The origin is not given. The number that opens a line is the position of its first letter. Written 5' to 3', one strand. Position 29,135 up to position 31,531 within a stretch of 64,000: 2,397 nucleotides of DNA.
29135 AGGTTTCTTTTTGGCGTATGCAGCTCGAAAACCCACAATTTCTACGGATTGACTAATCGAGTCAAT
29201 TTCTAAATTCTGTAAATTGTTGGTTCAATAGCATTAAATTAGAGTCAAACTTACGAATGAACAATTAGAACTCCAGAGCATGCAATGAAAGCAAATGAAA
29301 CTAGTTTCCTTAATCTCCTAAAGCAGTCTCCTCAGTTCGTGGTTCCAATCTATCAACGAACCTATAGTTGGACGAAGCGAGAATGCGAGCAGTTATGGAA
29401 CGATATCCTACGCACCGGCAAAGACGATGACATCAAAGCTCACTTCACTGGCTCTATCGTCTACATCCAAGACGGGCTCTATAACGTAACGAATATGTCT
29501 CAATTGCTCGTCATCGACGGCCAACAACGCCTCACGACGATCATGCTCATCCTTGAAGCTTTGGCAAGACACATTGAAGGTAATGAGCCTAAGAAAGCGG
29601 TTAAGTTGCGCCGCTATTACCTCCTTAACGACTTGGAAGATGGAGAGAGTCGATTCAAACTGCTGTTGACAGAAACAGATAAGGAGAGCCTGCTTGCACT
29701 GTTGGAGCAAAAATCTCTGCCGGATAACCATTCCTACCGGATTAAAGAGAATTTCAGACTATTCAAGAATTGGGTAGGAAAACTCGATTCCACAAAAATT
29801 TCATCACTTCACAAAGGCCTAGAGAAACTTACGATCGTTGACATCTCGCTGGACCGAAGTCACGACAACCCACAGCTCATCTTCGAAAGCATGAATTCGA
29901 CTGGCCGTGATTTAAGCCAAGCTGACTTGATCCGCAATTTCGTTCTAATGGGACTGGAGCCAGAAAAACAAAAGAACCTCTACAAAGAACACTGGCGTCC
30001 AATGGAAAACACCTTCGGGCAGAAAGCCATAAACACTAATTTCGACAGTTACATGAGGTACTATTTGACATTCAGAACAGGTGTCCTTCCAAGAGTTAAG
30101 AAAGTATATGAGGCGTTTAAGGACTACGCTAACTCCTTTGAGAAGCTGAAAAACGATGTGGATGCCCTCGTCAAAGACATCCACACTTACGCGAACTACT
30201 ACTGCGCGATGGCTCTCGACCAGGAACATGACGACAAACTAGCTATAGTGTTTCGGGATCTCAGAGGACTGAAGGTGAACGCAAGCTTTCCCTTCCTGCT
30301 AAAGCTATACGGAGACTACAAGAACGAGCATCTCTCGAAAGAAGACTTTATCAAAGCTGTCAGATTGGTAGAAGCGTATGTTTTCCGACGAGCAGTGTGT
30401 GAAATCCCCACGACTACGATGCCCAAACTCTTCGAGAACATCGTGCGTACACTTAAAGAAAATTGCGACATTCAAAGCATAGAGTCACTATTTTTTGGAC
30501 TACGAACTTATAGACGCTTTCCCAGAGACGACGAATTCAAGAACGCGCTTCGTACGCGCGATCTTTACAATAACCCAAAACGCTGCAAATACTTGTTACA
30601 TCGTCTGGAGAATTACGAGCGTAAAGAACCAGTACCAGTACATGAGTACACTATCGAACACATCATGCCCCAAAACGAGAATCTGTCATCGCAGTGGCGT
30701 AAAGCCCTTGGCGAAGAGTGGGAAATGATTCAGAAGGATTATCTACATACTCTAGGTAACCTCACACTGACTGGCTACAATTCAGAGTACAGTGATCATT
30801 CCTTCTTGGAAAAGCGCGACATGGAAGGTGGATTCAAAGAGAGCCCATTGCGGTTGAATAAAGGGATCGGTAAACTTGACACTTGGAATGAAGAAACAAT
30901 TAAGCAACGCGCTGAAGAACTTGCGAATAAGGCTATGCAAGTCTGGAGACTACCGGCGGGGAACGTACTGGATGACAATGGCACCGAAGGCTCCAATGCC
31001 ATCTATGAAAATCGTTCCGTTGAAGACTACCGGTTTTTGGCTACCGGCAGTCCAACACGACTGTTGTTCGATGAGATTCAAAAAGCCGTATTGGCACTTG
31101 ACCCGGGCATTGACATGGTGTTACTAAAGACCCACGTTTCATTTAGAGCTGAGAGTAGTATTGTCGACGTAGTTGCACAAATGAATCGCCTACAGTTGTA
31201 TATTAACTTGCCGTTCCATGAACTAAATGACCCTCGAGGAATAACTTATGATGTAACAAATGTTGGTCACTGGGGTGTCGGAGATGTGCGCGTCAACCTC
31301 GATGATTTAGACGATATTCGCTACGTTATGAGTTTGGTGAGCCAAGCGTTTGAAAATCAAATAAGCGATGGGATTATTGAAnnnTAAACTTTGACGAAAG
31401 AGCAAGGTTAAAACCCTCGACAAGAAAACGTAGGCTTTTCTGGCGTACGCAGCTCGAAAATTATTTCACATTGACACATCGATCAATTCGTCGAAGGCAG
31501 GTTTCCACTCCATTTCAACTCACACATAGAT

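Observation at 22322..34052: Five tandem, intact, diverged GmrSD-like (DUF262-DUF1524) nuclease paralogs arranged head-to-tail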

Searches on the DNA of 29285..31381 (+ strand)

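Call 74: search_dna_similar(query=L137:8001-10091:+, collection=ecoli_genomes, mode=near, max_rows=15)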
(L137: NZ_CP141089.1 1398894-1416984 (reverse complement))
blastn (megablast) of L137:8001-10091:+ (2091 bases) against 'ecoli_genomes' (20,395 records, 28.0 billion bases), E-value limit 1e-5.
Records with a match: 1481; places in all: 1482; records where one place covers at least 80% of the query: 1361.
Genomes with a match: 1481 of 5426; with a place that covers at least 80% of the query: 1361. Places per genome that has any: lowest 1, median 1, highest 2. On chromosomes: 1481 places; on plasmids: 1.
Best place of each record, by identity: >=99% 271; 95-99% 1131; 90-95% 2; 80-90% 2; 60-80% 75.
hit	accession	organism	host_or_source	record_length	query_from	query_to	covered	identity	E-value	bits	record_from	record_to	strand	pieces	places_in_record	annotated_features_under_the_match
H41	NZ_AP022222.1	Escherichia coli strain WP8-S17-ESBL-12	-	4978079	1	2091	100%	100.0%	0e+0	3862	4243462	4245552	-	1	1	GmrSD restriction endonuclease domain-containing protein | DUF262 domain-containing protein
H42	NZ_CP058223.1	Escherichia coli strain 550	Homo sapiens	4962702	1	2091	100%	100.0%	0e+0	3862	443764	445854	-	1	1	GmrSD restriction endonuclease domain-containing protein | DUF262 domain-containing protein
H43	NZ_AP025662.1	Escherichia coli strain TUM20902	Homo sapiens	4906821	1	2091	100%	100.0%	0e+0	3862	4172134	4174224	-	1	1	GmrSD restriction endonuclease domain-containing protein | DUF262 domain-containing protein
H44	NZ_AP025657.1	Escherichia coli strain TUM13867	Homo sapiens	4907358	1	2091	100%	100.0%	0e+0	3862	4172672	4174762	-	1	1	GmrSD restriction endonuclease domain-containing protein | DUF262 domain-containing protein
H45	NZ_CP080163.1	Escherichia coli strain PK8275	chicken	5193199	1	2091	100%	100.0%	0e+0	3862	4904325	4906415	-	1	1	GmrSD restriction endonuclease domain-containing protein | DUF262 domain-containing protein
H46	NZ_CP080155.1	Escherichia coli strain PK8261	chicken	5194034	1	2091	100%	100.0%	0e+0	3862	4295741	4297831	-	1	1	GmrSD restriction endonuclease domain-containing protein | DUF262 domain-containing protein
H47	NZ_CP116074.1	Escherichia coli strain DETEC-S586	ICU staff rectal swab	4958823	1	2091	100%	100.0%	0e+0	3862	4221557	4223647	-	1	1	GmrSD restriction endonuclease domain-containing protein | DUF262 domain-containing protein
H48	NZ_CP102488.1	Escherichia coli O15:H18 strain ST69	Homo sapiens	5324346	1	2091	100%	100.0%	0e+0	3862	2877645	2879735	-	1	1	GmrSD restriction endonuclease domain-containing protein | DUF262 domain-containing protein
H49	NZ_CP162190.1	Escherichia coli strain STK77-E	Acacia, import product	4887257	1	2091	100%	100.0%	0e+0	3862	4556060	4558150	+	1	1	DUF1524 domain-containing protein | DUF262 domain-containing protein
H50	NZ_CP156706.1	Escherichia coli strain PKF11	Milvus migrans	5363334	1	2091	100%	100.0%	0e+0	3862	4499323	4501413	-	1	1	DUF1524 domain-containing protein | DUF262 domain-containing protein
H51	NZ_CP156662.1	Escherichia coli strain PKF4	Milvus migrans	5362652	1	2091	100%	100.0%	0e+0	3862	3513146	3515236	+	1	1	DUF1524 domain-containing protein | DUF262 domain-containing protein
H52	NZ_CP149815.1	Escherichia coli strain EP91A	pig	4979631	1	2091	100%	100.0%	0e+0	3862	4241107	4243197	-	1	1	GmrSD restriction endonuclease domain-containing protein | DUF262 domain-containing protein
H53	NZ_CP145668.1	Escherichia coli strain S1-CHI-01-A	Homo sapiens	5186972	1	2091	100%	100.0%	0e+0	3862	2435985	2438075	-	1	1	GmrSD restriction endonuclease domain-containing protein | DUF262 domain-containing protein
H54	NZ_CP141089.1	Escherichia coli strain KE47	Homo sapiens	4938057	1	2091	100%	100.0%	0e+0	3862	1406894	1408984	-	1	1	GmrSD restriction endonuclease domain-containing protein | DUF262 domain-containing protein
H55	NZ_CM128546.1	Escherichia coli strain MMC-J-0066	Homo sapiens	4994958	1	2091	100%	100.0%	0e+0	3862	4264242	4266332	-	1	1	GmrSD restriction endonuclease domain-containing protein | DUF262 domain-containing protein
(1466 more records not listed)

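Call 75: get_annotated_region(hit=H41, flank=7000)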
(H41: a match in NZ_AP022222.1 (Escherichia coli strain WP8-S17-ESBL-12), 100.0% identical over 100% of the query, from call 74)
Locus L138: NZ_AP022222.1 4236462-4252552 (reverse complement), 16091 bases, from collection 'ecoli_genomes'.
description: Escherichia coli strain WP8-S17-ESBL-12 chromosome, complete genome
organism: Escherichia coli strain WP8-S17-ESBL-12 (NCBI taxid 562)
replicon: chromosome; assembly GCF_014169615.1
host: -; source: -; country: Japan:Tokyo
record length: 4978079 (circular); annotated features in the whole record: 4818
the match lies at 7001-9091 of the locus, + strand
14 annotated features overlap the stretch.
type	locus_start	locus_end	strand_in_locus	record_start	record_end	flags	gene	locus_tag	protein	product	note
CDS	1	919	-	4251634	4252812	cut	yjiJ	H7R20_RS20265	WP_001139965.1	MFS transporter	-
CDS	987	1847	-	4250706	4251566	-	yjiK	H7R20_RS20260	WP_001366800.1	SdiA-regulated domain-containing protein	-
CDS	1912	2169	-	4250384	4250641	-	ytiA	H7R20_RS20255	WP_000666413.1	DUF3343 domain-containing protein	-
CDS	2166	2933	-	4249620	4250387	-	yjiL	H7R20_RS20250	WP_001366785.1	putative 2-hydroxyacyl-CoA dehydratase activator YjiL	YjiL, as found in Escherichia coli, is a homolog of the activator ATPases of enzymes such as lactoyl-CoA dehydratase, ...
CDS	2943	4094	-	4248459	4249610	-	yjiM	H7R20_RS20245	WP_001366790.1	double-cubane-cluster-containing anaerobic reductase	-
CDS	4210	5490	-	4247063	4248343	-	yjiN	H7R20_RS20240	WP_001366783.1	DUF445 domain-containing protein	-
CDS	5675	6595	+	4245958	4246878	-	-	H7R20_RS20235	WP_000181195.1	Rpn family recombination-promoting nuclease/putative transposase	-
CDS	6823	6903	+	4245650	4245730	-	-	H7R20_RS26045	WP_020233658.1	hypothetical protein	-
CDS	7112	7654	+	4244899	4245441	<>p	-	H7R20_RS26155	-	DUF262 domain-containing protein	incomplete; partial in the middle of a contig; missing N-terminus and C-terminus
CDS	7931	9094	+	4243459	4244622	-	-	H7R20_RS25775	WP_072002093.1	GmrSD restriction endonuclease domain-containing protein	-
CDS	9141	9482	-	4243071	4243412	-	symE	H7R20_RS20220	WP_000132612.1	endoribonuclease SymE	-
CDS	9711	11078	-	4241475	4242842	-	hsdS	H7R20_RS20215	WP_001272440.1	type I restriction-modification system specificity subunit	-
CDS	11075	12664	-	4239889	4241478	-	hsdM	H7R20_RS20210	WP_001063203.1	type I restriction-modification system methyltransferase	-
CDS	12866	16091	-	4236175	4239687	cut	hsdR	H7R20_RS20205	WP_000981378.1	type I restriction-modification system endonuclease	-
